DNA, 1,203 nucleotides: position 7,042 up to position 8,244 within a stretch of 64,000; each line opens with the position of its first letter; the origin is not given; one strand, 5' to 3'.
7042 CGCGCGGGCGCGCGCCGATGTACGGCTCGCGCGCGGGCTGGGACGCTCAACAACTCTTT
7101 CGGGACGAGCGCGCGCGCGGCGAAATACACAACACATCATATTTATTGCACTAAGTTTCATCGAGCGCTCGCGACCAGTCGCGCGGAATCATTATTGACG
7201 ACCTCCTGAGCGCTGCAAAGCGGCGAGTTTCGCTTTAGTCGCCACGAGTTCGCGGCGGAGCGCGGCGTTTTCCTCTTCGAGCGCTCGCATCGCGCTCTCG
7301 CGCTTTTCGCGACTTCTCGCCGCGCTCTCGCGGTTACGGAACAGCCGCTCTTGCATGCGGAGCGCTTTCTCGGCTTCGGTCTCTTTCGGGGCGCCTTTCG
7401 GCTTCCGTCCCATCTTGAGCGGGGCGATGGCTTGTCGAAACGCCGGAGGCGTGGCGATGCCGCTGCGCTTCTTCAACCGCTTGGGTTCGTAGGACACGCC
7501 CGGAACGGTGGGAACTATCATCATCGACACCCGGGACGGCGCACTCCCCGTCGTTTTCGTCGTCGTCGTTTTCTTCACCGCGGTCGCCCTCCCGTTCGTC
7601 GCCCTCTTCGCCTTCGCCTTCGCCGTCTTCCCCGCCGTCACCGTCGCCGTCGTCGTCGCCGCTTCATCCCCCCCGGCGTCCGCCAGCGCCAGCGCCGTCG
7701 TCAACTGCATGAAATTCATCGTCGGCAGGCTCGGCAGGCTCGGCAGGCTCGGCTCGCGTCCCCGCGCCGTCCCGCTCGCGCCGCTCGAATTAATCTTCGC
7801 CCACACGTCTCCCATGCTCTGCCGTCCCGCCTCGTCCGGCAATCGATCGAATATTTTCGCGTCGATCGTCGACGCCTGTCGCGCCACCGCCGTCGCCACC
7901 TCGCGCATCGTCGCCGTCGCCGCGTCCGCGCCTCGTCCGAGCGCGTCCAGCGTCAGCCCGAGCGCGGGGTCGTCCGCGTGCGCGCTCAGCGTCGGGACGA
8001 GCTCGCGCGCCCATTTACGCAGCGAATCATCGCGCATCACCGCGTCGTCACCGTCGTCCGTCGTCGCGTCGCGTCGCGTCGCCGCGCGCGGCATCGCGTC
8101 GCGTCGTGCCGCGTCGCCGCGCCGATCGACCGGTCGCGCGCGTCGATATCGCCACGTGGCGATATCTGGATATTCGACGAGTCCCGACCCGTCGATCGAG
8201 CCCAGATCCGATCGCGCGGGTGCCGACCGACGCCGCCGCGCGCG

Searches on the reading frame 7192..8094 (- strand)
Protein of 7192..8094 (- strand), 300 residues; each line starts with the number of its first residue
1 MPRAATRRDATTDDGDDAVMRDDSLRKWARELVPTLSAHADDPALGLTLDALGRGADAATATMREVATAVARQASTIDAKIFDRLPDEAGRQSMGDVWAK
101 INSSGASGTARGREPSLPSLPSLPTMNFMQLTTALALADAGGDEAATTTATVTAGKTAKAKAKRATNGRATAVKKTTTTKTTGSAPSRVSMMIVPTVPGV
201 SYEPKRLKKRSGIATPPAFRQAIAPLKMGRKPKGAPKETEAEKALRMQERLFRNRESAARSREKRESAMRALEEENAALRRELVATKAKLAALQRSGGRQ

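Call 10: find_homologous_proteins(query=window:7195-8094:-)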
Query seq(300 aa) (300 aa): 31 proteins with E <= 0.001 among 8000 candidates.
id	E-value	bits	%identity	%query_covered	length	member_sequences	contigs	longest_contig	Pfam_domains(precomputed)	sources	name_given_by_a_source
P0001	1.3e-175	600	99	100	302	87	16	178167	-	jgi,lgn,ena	-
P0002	5.4e-142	490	84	95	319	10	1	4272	-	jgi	-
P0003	1.5e-136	472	85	94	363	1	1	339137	-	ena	-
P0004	5.9e-132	457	97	79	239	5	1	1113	-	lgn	-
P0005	6.7e-93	329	100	57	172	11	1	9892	-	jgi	jgi:hypothetical protein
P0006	9.3e-93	329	71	79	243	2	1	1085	-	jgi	jgi:hypothetical protein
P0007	6.9e-61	225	50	92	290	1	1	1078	PF00170.27,PF07716.21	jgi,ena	-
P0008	5.0e-59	218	51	92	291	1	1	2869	PF00170.27,PF07716.21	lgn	-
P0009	1.2e-58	217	45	93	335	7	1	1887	PF00170.27,PF07716.21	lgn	-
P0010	4.4e-58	215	45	94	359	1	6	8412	PF00170.27,PF07716.21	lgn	-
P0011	1.5e-57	214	48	92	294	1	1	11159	PF00170.27,PF07716.21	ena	-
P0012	2.6e-57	213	86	39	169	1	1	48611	-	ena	-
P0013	3.7e-57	212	44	93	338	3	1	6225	PF00170.27,PF07716.21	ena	-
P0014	4.3e-57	212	43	88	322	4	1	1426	PF00170.27,PF07716.21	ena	-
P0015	7.8e-57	211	45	98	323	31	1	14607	PF00170.27,PF07716.21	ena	-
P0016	2.3e-56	210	44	88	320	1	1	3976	PF00170.27,PF07716.21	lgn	-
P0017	4.0e-56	209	44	93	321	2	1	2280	PF00170.27,PF07716.21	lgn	-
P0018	7.1e-56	208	45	94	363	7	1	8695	PF00170.27,PF07716.21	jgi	-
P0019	1.4e-53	201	41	89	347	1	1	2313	PF00170.27,PF07716.21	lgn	-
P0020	1.3e-52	197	45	93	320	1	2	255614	PF00170.27,PF07716.21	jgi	-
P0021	8.0e-50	188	41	90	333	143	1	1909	PF00170.27,PF07716.21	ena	-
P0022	9.9e-50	188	42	92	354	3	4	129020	PF00170.27,PF07716.21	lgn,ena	-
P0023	3.8e-48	183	42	92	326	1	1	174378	PF00170.27,PF07716.21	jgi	-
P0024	4.3e-47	179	40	92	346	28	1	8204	PF00170.27,PF07716.21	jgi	-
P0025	2.7e-45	173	45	75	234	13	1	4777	PF00170.27,PF07716.21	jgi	-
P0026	1.5e-38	151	40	92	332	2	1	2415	PF00170.27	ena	-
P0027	6.8e-38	149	40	92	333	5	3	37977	PF00170.27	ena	-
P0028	1.2e-34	139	51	60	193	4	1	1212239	PF00170.27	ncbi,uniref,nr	ncbi:hypothetical protein BE221DRAFT_188407 [Ostreococcus tauri]|uniref:BZIP domain-containing prote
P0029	1.1e-33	135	39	92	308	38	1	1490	PF00170.27,PF07716.21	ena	-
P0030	6.9e-31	126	41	75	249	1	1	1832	PF00170.27,PF07716.21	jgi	jgi:hypothetical protein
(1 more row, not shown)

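Call 12: search_protein_families(library=pfam, proteins=[window:7192-8094:-], max_evalue=0.01)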
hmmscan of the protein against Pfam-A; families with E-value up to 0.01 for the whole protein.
window:7192-8094:- (300 aa): 2 families
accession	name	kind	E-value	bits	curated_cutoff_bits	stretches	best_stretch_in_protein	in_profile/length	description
PF00170.26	bZIP_1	-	0.00029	21.3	27.6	1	242-292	1-51/64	bZIP transcription factor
PF07716.20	bZIP_2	-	0.0022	18.5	22.3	1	248-295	7-53/54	Basic region leucine zipper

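Call 13: find_encoding_contigs(protein=P0001, flank=3000, max_places=6)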
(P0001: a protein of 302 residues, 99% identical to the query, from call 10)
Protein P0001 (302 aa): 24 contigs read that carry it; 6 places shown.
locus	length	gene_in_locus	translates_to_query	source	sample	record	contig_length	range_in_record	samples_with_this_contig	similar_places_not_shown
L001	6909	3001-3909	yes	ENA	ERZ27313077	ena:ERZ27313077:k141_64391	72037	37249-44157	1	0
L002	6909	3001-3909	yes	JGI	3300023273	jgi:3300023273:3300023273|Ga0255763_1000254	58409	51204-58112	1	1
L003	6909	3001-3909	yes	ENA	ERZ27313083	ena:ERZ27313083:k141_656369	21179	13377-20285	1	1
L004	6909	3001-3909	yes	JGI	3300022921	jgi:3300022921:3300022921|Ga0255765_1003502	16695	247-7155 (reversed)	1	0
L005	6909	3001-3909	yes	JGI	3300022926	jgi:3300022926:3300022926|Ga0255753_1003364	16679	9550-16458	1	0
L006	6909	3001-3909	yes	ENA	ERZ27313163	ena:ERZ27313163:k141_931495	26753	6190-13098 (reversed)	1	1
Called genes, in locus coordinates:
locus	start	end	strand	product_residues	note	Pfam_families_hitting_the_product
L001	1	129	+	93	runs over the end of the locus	-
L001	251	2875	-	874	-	-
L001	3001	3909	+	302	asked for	-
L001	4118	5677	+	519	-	PF00083:Sugar_tr, PF07690:MFS_1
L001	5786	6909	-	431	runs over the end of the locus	-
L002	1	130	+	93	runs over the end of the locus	-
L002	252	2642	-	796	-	-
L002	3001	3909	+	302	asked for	-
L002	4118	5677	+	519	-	PF00083:Sugar_tr, PF07690:MFS_1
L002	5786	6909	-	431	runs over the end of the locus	-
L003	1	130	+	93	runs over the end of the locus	-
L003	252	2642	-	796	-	-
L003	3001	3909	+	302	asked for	-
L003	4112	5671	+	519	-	PF00083:Sugar_tr, PF07690:MFS_1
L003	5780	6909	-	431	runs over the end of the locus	-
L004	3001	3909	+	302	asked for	-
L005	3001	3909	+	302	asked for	-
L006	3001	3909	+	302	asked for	-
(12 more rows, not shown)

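Call 14: find_encoding_contigs(protein=P0003, flank=3000, max_places=4)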
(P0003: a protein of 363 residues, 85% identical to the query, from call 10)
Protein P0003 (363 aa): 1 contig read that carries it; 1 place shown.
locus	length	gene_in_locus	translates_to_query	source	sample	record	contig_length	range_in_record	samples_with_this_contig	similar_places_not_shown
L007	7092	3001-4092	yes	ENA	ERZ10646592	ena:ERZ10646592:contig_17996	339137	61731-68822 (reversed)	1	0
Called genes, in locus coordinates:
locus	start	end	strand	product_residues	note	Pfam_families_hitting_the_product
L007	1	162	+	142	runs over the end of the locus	-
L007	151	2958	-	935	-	-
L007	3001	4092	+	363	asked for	-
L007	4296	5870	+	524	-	PF00083:Sugar_tr, PF07690:MFS_1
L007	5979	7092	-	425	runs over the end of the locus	-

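Call 15: find_encoding_contigs(protein=P0002, flank=3000, max_places=4)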
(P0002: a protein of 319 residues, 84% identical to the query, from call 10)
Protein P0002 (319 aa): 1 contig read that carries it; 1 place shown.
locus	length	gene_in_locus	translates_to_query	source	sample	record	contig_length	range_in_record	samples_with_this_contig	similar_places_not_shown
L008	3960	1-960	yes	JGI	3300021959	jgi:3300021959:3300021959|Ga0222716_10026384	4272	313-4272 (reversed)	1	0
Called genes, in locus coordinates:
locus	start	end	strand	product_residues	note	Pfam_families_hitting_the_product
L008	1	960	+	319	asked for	?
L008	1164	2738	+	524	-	PF00083:Sugar_tr, PF07690:MFS_1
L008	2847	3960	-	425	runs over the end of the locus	-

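Call 16: find_encoding_contigs(protein=P0028, flank=3000, max_places=4)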
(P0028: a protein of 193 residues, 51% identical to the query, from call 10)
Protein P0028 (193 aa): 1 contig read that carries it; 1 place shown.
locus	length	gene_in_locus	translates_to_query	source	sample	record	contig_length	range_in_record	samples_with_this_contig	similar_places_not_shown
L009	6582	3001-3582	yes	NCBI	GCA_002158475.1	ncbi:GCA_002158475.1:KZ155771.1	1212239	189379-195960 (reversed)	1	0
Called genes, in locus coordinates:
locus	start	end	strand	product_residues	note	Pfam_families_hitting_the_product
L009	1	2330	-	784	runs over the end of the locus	-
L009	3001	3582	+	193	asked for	PF00170:bZIP_1 (weak)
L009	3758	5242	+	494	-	PF00083:Sugar_tr (weak), PF03137:OATP (faint), PF07690:MFS_1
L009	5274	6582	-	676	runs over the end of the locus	PF02535:Zip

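Call 17: find_encoding_contigs(protein=P0020, flank=3000, max_places=4)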
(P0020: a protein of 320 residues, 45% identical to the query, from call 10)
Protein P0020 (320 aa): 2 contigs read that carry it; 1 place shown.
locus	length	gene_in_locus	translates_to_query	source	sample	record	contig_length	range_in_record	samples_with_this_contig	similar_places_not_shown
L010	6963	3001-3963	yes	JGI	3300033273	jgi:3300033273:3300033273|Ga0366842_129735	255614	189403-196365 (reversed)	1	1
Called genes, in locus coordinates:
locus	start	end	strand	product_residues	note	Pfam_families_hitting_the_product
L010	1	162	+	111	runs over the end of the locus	-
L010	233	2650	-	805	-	-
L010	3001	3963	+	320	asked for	PF00170:bZIP_1 (weak), PF07716:bZIP_2 (weak)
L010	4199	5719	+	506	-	PF00083:Sugar_tr, PF07690:MFS_1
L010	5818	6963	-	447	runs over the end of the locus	-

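Call 22: find_related_loci(query=A1, collection=metagenome_contigs, flank=2500)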
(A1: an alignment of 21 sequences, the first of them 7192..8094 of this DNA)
Query A1 (300 aa) in metagenome_contigs; peptide patterns used: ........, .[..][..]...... (x = any residue, [..] = any of these).
220 stretches matched a pattern; 39 encode a relative of the query (tblastn E <= 1e-3); 39 distinct loci.
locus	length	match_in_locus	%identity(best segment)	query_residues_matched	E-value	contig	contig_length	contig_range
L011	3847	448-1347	99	1-300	0e+0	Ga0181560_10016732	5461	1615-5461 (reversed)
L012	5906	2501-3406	99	1-300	0e+0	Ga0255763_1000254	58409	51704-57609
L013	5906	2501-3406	98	1-300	0e+0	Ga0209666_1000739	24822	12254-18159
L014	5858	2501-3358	84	16-300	2e-121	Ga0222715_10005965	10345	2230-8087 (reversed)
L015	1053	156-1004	50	21-297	2e-74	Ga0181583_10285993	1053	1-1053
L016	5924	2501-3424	45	1-283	1e-64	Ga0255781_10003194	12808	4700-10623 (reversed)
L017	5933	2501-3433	44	1-283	1e-64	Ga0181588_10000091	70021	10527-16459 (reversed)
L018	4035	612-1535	45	1-283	1e-64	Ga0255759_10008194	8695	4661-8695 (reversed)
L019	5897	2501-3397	45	10-283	1e-64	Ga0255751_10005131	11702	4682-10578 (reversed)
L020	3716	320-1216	46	10-283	4e-64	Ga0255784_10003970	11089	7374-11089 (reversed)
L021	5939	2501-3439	44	1-283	3e-64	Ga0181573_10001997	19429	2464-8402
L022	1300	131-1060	45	1-283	4e-67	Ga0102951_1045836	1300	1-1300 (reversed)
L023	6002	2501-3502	40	23-298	1e-59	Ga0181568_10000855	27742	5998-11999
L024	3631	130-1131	40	23-298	1e-59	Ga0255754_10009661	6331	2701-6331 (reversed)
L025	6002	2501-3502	40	23-298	2e-59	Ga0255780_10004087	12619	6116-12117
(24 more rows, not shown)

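Call 40: find_encoding_contigs(protein=P0011, flank=2500, max_places=3)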
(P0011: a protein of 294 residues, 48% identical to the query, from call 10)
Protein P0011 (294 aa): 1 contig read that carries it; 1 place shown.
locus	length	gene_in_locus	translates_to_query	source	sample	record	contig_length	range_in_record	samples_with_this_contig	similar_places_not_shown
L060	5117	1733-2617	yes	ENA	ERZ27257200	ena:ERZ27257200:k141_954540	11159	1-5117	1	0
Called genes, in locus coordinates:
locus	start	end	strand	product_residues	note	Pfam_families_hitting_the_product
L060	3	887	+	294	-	?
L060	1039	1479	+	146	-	-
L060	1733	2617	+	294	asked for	PF00170:bZIP_1, PF07716:bZIP_2 (weak)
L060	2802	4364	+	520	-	PF00083:Sugar_tr, PF07690:MFS_1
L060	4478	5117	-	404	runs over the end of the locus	-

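Call 41: find_encoding_contigs(protein=P0027, flank=2500, max_places=4)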
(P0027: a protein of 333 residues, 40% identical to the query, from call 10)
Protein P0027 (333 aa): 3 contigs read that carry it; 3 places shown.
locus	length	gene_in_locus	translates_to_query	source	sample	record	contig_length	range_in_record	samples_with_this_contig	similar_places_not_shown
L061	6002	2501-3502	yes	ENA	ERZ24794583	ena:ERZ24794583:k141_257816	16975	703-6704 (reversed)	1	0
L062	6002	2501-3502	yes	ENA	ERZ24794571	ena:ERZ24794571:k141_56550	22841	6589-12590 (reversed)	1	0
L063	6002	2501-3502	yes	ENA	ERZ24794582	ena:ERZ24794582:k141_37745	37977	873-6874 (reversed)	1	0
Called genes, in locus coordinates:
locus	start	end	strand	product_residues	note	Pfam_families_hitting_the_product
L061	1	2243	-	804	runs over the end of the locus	-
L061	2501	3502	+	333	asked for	PF00170:bZIP_1 (weak)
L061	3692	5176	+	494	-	PF00083:Sugar_tr (weak), PF03137:OATP (faint), PF07690:MFS_1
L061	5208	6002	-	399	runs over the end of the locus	-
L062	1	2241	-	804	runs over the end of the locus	-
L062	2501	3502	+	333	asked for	PF00170:bZIP_1 (weak)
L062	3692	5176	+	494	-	PF00083:Sugar_tr (weak), PF03137:OATP (faint), PF07690:MFS_1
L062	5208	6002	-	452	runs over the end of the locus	-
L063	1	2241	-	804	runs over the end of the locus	-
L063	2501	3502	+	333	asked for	PF00170:bZIP_1 (weak)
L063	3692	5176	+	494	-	PF00083:Sugar_tr (weak), PF03137:OATP (faint), PF07690:MFS_1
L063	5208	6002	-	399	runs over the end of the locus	-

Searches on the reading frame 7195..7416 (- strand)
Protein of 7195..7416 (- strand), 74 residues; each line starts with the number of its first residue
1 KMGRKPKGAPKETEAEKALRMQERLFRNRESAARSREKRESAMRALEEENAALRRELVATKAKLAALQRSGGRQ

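Call 38: search_solved_structures(query=window:7195-7416:-, max_evalue=1, show_alignments=3)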
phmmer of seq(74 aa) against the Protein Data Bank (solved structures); distinct sequences matched with E-value up to 1: 32.
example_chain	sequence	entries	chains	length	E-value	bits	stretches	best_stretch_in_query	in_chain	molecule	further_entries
9rgz_A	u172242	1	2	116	0.0021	21.9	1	42-70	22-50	sc-apCC3-CW-2NTT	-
9rgy_A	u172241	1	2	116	0.0083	20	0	42-70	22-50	sc-apCC3-CW-0NTT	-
8k86_A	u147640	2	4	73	0.0091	19.9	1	18-67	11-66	Nuclear factor interleukin-3-regulated protein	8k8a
8k89_A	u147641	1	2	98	0.018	18.9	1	18-67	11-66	Nuclear factor interleukin-3-regulated protein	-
9rgx_A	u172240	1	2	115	0.025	18.5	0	43-69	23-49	sc-apCC3-ACW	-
5u59_A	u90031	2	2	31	0.042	17.8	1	43-69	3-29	Designed dimeric coiled coil peptide with two terpyridine side chains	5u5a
7ui6_A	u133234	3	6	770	0.051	17.5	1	22-66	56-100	Xylosyl- and glucuronyltransferase LARGE1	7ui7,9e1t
7d2e_A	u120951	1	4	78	0.055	17.4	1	6-70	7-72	Liprin-alpha-2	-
5zk1_A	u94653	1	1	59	0.06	17.3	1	20-66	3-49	Cyclic AMP-responsive element-binding protein 1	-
3r4h_A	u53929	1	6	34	0.066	17.2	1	43-72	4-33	coiled coil helix CC-Tet-phi22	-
9bqr_A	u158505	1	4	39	0.074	17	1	43-69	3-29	K6E/E8K Double Mutant of Cu-4SCC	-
8vhs_A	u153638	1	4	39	0.074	17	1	43-69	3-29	Cu-4SCC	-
1dh3_A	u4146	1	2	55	0.076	17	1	22-66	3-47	TRANSCRIPTION FACTOR CREB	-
3r4a_A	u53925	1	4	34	0.089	16.8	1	43-72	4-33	coiled coil helix CC-tet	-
9rgw_A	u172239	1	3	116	0.14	16.1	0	42-72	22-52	sc-apCC3-CW2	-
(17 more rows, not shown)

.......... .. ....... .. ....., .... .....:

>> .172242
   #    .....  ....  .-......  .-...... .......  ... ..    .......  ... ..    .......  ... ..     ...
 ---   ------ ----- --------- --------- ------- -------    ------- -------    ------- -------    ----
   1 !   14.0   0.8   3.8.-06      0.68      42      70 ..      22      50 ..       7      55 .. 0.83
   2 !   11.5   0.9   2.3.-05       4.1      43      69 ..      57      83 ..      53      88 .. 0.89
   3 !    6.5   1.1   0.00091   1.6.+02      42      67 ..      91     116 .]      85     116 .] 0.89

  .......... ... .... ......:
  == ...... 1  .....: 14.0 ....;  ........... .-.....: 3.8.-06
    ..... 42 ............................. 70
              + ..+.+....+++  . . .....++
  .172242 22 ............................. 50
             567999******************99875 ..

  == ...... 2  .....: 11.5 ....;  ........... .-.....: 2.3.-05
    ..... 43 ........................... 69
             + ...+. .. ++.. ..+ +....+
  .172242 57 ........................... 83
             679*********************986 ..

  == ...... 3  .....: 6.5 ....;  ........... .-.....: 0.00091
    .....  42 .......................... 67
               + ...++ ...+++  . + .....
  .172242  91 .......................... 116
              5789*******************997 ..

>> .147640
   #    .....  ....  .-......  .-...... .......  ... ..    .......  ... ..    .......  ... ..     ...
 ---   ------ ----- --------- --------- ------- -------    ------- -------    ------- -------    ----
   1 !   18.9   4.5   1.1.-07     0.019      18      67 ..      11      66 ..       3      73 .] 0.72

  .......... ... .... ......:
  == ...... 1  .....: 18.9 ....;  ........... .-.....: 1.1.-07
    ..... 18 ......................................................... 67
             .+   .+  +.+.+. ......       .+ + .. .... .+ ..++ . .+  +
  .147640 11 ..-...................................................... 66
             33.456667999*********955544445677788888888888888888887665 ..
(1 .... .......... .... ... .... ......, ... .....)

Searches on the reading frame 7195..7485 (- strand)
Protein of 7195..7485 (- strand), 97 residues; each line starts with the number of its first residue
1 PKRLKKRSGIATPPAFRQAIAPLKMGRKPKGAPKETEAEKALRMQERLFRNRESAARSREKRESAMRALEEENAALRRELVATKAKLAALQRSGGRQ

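Call 48: find_homologous_proteins(query=window:7195-7485:-, max_evalue=0.01)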
Query seq(97 aa) (97 aa): 2 proteins with E <= 0.01 among 14 candidates.
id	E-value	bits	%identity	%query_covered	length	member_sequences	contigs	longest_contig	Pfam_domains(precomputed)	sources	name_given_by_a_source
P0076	2.4e-24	103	65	82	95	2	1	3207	PF00170.27,PF07716.21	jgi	jgi:uncharacterized protein involved in exopolysaccharide biosynthesis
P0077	1.1e-5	44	65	47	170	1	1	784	PF00170.27,PF03131.23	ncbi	-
